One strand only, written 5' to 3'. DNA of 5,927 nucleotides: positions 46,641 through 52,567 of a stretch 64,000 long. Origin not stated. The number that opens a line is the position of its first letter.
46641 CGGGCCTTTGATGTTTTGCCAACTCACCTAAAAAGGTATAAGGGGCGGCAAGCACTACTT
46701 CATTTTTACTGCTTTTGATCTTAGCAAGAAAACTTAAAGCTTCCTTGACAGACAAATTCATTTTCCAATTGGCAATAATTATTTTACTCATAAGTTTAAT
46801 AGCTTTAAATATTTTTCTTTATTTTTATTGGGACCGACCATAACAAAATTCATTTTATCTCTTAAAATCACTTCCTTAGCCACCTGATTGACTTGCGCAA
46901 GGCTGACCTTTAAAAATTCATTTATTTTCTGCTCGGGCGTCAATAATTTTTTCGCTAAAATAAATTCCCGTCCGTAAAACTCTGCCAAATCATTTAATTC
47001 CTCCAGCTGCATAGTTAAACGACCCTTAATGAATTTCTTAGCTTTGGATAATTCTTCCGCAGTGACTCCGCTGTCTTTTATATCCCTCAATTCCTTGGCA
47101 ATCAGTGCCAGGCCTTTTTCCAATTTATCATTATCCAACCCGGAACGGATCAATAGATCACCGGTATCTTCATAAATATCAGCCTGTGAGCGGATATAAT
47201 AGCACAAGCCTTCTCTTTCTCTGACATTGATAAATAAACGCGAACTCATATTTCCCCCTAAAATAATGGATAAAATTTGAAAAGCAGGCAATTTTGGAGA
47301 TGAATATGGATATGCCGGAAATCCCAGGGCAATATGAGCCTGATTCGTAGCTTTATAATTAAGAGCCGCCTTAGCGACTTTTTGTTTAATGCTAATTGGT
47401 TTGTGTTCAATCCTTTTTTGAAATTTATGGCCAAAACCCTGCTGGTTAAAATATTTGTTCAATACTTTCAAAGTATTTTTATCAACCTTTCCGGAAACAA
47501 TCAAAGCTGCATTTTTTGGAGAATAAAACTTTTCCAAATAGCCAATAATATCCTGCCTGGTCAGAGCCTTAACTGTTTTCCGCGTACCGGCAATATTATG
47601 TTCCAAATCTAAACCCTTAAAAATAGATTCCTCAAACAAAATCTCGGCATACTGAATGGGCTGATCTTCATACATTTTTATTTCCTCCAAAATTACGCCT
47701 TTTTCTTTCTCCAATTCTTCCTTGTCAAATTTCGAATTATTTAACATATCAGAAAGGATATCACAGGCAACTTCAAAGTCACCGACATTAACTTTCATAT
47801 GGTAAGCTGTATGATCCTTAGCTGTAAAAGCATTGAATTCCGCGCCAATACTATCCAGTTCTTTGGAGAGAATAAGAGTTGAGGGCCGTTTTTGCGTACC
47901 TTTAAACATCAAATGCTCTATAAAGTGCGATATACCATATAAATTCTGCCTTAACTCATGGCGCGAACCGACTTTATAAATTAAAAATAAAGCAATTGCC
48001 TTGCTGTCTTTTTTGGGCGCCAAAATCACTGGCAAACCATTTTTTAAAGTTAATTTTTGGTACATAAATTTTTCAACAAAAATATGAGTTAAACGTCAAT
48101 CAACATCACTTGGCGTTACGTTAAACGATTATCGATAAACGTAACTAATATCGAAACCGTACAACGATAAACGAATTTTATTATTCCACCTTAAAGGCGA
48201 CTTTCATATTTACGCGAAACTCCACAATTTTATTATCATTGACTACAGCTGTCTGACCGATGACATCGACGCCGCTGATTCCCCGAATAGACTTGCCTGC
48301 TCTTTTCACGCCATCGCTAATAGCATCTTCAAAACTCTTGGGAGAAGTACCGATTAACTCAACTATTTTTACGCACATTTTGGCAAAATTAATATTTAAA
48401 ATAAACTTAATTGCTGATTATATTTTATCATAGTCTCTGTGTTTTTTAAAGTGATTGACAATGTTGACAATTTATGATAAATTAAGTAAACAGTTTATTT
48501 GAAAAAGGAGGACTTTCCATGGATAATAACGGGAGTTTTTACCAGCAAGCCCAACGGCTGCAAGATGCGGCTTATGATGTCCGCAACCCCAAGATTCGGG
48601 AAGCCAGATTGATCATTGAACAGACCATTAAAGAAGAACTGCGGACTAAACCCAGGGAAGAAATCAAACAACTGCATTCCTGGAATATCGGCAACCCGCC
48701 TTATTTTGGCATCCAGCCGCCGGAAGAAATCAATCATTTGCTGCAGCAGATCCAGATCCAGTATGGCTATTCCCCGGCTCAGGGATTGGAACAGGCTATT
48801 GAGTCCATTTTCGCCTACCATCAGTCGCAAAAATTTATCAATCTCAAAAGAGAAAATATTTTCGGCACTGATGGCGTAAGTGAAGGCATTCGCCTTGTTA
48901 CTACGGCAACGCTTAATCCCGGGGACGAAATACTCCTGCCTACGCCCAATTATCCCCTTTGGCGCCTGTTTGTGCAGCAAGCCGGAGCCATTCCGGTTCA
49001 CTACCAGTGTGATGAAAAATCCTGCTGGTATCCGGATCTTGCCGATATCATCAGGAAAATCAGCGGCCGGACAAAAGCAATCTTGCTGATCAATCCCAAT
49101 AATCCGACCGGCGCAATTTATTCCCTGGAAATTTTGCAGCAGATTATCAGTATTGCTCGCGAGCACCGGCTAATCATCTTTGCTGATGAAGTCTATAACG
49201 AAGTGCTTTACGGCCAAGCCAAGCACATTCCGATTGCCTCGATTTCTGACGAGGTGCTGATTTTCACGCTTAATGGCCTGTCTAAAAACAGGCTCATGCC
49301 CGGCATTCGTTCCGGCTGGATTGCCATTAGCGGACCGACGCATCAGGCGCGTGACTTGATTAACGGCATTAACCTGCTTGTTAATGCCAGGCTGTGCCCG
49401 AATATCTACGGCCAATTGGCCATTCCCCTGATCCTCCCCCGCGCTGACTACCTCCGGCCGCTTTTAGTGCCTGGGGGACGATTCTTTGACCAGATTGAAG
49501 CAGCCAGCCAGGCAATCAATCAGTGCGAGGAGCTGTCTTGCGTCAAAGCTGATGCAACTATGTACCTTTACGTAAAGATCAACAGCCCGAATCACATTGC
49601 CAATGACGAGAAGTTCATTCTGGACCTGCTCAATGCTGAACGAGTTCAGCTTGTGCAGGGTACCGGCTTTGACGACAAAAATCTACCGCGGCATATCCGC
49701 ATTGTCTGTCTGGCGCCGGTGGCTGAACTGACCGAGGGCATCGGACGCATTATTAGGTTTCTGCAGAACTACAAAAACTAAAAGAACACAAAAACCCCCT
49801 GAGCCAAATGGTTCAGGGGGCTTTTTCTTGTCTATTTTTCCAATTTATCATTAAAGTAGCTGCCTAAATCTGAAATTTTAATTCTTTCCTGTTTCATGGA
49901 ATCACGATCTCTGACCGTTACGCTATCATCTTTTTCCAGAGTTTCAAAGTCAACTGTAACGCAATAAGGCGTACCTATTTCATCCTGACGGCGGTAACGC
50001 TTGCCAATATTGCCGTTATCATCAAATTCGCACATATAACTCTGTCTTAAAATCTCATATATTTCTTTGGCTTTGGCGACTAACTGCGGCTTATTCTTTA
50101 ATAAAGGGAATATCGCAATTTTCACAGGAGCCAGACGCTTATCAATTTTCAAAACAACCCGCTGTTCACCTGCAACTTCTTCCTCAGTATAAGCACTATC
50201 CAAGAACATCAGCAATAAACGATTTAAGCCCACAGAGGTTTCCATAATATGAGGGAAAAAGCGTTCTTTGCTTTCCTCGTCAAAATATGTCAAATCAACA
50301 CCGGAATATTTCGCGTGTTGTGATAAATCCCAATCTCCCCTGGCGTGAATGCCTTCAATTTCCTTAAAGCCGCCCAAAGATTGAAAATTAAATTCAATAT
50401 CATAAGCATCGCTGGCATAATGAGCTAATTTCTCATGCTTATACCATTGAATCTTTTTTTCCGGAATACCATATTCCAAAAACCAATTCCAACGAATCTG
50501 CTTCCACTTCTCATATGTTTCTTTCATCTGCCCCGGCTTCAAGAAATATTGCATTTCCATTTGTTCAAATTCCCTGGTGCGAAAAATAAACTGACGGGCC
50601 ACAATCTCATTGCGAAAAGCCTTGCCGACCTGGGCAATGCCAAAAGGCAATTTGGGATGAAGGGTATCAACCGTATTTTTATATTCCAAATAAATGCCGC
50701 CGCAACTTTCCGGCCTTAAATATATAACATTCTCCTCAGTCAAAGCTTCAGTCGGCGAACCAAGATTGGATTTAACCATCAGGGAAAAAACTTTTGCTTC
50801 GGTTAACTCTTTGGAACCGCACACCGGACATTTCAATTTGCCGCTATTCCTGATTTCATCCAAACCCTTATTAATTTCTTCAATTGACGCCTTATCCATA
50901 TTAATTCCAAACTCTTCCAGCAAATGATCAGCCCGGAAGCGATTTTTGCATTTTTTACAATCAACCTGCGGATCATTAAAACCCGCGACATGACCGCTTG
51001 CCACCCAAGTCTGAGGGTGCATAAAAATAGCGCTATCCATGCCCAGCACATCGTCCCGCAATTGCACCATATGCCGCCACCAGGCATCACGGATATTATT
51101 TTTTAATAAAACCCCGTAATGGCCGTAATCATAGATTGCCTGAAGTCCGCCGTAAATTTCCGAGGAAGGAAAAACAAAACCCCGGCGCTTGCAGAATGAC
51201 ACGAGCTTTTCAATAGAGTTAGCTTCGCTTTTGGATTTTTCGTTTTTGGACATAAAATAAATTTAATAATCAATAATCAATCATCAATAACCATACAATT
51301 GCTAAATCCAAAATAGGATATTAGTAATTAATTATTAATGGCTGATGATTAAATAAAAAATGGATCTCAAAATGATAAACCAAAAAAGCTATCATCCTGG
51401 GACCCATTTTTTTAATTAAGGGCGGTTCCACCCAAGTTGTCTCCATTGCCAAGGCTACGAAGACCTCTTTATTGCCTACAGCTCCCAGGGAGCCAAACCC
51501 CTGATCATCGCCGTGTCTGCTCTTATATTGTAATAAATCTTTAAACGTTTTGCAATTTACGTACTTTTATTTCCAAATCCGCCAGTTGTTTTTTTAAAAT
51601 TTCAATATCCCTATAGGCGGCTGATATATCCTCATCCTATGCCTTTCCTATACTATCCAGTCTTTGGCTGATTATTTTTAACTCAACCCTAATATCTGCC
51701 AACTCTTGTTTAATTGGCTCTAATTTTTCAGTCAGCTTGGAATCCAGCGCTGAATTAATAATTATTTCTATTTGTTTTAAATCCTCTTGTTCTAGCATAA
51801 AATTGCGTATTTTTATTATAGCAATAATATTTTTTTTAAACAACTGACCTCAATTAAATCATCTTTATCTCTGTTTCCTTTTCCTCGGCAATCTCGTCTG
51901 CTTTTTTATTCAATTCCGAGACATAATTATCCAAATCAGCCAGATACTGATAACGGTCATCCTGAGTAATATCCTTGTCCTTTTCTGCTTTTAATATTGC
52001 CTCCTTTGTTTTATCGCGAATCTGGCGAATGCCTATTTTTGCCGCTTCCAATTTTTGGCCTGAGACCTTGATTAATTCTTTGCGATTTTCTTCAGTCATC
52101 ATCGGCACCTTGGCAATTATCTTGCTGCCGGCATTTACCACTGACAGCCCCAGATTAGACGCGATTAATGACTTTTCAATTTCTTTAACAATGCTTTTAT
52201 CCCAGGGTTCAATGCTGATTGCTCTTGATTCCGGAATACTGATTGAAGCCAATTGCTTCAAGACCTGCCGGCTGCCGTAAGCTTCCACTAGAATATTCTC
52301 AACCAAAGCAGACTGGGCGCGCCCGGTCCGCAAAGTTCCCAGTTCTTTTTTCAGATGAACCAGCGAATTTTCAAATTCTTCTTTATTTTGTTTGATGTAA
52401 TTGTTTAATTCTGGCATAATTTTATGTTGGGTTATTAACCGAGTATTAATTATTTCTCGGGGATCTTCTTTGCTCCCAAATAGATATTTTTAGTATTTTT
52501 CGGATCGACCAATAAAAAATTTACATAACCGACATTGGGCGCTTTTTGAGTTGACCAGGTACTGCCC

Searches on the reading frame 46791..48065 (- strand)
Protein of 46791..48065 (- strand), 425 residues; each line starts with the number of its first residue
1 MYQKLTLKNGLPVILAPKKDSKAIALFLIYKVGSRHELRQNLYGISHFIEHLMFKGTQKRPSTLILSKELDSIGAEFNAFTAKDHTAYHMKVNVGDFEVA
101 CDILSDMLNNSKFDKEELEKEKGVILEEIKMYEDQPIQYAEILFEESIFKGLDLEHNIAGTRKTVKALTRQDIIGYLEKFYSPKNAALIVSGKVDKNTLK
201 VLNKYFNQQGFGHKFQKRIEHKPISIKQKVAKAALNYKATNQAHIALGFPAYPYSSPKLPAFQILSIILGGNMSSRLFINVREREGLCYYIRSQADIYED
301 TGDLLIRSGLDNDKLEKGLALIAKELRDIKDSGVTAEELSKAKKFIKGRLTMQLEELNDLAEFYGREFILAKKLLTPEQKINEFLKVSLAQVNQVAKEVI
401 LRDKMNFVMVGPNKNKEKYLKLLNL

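Call 20: search_protein_families(library=ncbifam, proteins=[window:46791-48065:-], max_evalue=0.00001)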
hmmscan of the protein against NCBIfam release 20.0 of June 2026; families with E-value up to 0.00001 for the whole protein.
window:46791-48065:- (425 aa): 4 families
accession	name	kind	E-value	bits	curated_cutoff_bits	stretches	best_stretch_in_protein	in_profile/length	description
NF047422.1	YfmF_fam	equivalog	2.2e-46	158.6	285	1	47-401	35-403/412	EF-P 5-aminopentanol modification-associated protein YfmF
NF047421.1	YfmH_fam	equivalog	7.4e-34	117.7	250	1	5-412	13-423/425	EF-P 5-aminopentanol modification-associated protein YfmH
NF011681.0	PRK15101.1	equivalog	1.6e-17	62.9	765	1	2-131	44-172/961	pitrilysin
TIGR02110.1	PQQ_syn_pqqF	equivalog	2.8e-12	46.2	320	1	4-164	2-161/697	pyrroloquinoline quinone biosynthesis protein PqqF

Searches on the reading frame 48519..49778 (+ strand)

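Call 20: search_protein_families(library=ncbifam, proteins=[window:48519-49778:+], max_evalue=0.00001)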
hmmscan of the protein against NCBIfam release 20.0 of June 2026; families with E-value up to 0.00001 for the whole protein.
window:48519-49778:+ (420 aa): 62 families (the best 25 are shown)
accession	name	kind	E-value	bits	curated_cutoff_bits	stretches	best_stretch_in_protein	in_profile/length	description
NF006230.0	PRK08363.1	equivalog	5.1e-74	249.4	534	1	50-417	30-394/398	alanine aminotransferase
TIGR01265.1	tyr_nico_aTase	subfamily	1.2e-63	215.5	292.45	1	36-416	18-400/403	tyrosine/nicotianamine family aminotransferase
TIGR01264.1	tyr_amTase_E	equivalog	2.5e-60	204.4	474.25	1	36-415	18-399/403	tyrosine transaminase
NF005334.0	PRK06855.1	equivalog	2.8e-45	155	443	1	51-364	33-352/434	pyridoxal phosphate-dependent aminotransferase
NF005744.0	PRK07568.1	subfamily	3e-45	154.7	389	1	49-418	29-393/398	pyridoxal phosphate-dependent aminotransferase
NF041364.1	GntC_guanitoxin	equivalog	9e-42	143.2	415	1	75-414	24-356/356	guanitoxin biosynthesis PLP-dependent (S)-gamma-hydroxy-L-arginine cyclodehydratase GntC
NF004975.0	PRK06348.1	equivalog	1e-40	139.9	549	1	69-413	46-381/384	pyridoxal phosphate-dependent aminotransferase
NF041091.1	asp_aminotase_Arch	equivalog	4.8e-40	137.5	550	1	83-270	59-246/376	aspartate aminotransferase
NF005305.0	PRK06836.1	equivalog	3e-37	128.8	376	1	44-395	28-371/396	pyridoxal phosphate-dependent aminotransferase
NF005816.0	PRK07682.1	equivalog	1.2e-34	119.6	620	1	83-271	61-250/390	aminotransferase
NF004621.0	PRK05957.1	equivalog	1.6e-34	119.3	498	1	66-416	40-384/389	pyridoxal phosphate-dependent aminotransferase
NF004770.0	PRK06108.1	subfamily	3e-34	118.5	422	1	84-417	69-394/396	pyridoxal phosphate-dependent aminotransferase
NF005817.0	PRK07683.1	equivalog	2.2e-33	115.5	575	1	68-269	43-246/387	aminotransferase A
NF005588.0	PRK07309.1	equivalog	2.6e-33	115.5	576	1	84-419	63-390/391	pyridoxal phosphate-dependent aminotransferase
NF006514.0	PRK08960.1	equivalog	2.4e-32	112.2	554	1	56-417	38-387/388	pyridoxal phosphate-dependent aminotransferase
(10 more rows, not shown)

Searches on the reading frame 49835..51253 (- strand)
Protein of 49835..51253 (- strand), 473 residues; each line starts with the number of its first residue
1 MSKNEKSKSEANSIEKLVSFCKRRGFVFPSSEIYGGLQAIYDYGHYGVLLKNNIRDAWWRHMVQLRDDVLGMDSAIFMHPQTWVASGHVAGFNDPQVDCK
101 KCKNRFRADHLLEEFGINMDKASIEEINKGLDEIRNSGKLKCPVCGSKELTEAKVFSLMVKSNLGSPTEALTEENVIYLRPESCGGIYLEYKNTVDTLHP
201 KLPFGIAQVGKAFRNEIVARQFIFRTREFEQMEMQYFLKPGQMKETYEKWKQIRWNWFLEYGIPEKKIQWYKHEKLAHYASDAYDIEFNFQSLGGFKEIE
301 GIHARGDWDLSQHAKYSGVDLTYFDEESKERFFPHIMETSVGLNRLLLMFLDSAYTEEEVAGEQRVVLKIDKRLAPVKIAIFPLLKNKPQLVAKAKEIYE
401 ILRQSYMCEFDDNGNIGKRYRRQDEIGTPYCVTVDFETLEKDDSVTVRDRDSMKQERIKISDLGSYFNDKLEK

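Call 20: search_protein_families(library=ncbifam, proteins=[window:49835-51253:-], max_evalue=0.00001)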
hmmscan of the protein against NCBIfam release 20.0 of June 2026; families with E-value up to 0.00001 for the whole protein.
window:49835-51253:- (473 aa): 8 families
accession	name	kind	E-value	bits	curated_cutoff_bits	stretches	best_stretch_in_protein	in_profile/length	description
NF003211.1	PRK04173.1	equivalog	1.2e-182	607.9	312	1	15-466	2-453/454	glycine--tRNA ligase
TIGR00389.1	glyS_dimeric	equivalog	5.5e-142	474.2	243.3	3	14-254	3-235/565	glycine--tRNA ligase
NF011484.0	PRK14894.1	equivalog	3.1e-132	441.5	1050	3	140-360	105-338/539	glycine--tRNA ligase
NF008979.1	PRK12325.1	exception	5e-10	38.8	550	1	323-464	299-433/437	proline--tRNA ligase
TIGR00408.1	proS_fam_I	equivalog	4.1e-09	35.9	437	1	176-471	99-381/475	proline--tRNA ligase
NF006625.0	PRK09194.1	equivalog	5.3e-09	35.5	558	0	341-463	440-554/559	proline--tRNA ligase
TIGR00409.1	proS_fam_II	equivalog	6.6e-09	35.2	306.7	0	319-466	425-564/568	proline--tRNA ligase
TIGR00414.1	serS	equivalog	1.2e-06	27.8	301.65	1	200-351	249-398/418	serine--tRNA ligase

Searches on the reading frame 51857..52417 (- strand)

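Call 20: search_protein_families(library=ncbifam, proteins=[window:51857-52417:-], max_evalue=0.00001)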
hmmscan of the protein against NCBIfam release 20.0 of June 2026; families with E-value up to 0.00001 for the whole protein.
window:51857-52417:- (187 aa): 1 family
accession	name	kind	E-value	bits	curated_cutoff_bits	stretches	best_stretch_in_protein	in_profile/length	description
TIGR00496.1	frr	equivalog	9.7e-45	152.3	149.1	1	12-185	1-174/176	ribosome recycling factor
